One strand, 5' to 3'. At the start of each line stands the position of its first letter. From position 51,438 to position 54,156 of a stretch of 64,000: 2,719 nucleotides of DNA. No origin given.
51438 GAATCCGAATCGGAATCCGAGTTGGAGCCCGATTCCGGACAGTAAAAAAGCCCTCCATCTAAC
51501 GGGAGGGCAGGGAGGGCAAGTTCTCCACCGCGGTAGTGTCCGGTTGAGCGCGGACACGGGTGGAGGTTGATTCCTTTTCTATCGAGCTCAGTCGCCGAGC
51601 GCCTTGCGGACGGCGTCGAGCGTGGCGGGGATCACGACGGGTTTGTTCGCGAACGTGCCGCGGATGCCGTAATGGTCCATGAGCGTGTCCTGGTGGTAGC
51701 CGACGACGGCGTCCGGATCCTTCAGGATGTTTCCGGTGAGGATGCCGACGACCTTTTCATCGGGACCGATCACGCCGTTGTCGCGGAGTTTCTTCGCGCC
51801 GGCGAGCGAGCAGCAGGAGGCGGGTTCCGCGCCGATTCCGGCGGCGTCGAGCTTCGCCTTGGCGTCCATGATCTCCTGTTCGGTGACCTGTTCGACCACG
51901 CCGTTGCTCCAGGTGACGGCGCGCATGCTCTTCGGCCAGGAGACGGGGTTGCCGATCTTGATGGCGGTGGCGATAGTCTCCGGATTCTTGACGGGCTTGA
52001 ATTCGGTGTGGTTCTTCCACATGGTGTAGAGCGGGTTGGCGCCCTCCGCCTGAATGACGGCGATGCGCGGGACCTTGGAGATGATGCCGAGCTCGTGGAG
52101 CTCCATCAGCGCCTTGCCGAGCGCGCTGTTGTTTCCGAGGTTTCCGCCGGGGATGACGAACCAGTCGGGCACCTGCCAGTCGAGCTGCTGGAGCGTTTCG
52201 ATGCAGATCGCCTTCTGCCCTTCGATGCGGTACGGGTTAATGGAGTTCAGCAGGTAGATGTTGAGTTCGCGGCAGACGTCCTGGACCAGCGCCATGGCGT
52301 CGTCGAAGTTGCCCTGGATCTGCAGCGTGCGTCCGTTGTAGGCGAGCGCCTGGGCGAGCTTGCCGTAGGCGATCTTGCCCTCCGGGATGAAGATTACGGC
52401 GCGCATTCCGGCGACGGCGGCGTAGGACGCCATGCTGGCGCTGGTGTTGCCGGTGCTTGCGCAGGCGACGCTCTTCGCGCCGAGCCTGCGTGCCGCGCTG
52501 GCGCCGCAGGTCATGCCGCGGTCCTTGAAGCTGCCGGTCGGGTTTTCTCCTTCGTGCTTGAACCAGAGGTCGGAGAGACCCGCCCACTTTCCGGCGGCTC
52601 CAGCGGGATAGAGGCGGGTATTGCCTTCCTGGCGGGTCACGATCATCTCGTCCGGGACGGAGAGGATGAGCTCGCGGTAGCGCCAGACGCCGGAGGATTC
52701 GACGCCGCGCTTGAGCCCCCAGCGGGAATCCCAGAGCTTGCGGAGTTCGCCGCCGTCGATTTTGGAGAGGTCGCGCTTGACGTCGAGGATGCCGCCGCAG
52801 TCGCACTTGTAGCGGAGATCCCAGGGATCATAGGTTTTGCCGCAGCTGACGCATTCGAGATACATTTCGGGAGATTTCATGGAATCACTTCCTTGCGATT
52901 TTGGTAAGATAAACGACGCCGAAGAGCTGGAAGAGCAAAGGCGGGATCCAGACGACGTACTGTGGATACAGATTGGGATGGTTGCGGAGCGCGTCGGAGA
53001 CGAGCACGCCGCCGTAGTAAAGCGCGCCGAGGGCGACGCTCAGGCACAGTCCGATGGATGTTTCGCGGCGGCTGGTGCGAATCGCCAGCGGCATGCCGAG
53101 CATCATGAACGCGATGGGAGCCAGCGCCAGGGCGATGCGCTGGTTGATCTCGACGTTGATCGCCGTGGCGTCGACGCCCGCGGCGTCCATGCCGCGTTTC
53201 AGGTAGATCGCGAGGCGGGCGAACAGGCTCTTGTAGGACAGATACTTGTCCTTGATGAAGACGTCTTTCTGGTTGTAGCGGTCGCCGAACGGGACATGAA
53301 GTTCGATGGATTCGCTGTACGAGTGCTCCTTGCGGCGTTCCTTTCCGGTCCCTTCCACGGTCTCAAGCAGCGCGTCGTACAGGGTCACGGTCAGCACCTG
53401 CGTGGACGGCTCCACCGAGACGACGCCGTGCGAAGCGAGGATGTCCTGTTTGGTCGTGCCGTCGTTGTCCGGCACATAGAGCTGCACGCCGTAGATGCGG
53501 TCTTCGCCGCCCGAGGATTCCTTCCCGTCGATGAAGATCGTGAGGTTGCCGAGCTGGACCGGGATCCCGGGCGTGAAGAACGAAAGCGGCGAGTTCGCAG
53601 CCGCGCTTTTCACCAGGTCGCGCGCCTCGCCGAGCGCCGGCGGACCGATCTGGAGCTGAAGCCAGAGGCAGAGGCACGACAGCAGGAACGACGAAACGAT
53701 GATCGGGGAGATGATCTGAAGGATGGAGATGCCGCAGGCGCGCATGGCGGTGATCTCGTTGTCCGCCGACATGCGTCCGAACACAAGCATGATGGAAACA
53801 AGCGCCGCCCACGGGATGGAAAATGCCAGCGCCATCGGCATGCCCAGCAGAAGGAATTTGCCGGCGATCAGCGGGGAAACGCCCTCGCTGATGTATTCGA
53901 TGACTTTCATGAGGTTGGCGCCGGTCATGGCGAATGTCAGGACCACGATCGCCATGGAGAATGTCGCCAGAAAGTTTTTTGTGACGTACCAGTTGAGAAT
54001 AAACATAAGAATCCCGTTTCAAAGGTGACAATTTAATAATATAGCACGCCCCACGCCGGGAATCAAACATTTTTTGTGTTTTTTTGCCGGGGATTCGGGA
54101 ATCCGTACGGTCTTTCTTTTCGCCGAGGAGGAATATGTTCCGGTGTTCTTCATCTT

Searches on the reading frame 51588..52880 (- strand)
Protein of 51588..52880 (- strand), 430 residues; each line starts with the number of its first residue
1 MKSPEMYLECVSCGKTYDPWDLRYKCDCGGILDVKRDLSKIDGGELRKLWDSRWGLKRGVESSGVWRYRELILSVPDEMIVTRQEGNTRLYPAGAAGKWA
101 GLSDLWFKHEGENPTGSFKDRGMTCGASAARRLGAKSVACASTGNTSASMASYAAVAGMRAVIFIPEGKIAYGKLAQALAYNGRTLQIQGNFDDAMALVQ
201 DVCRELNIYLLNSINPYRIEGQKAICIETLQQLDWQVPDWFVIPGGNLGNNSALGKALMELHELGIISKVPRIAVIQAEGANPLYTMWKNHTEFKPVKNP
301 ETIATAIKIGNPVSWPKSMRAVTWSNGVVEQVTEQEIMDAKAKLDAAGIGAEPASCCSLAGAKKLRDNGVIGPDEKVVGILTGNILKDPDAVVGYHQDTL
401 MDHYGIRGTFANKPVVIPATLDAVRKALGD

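Call 7: search_protein_families(library=pfam, proteins=[window:51588-52880:-], max_evalue=0.001)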
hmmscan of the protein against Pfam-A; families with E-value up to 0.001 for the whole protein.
window:51588-52880:- (430 aa): 1 family
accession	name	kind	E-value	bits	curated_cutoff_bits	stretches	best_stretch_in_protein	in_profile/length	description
PF00291.31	PALP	-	1.1e-60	205.9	35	1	81-383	1-295/295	Pyridoxal-phosphate dependent enzyme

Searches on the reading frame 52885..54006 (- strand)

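Call 7: search_protein_families(library=pfam, proteins=[window:52885-54006:-], max_evalue=0.001)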
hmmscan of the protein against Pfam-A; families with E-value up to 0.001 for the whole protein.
window:52885-54006:- (373 aa): 1 family
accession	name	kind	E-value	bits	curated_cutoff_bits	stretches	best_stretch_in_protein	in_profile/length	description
PF03739.19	LptF_LptG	-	9e-63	212.9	27.9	1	6-367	1-351/353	Lipopolysaccharide export system permease LptF/LptG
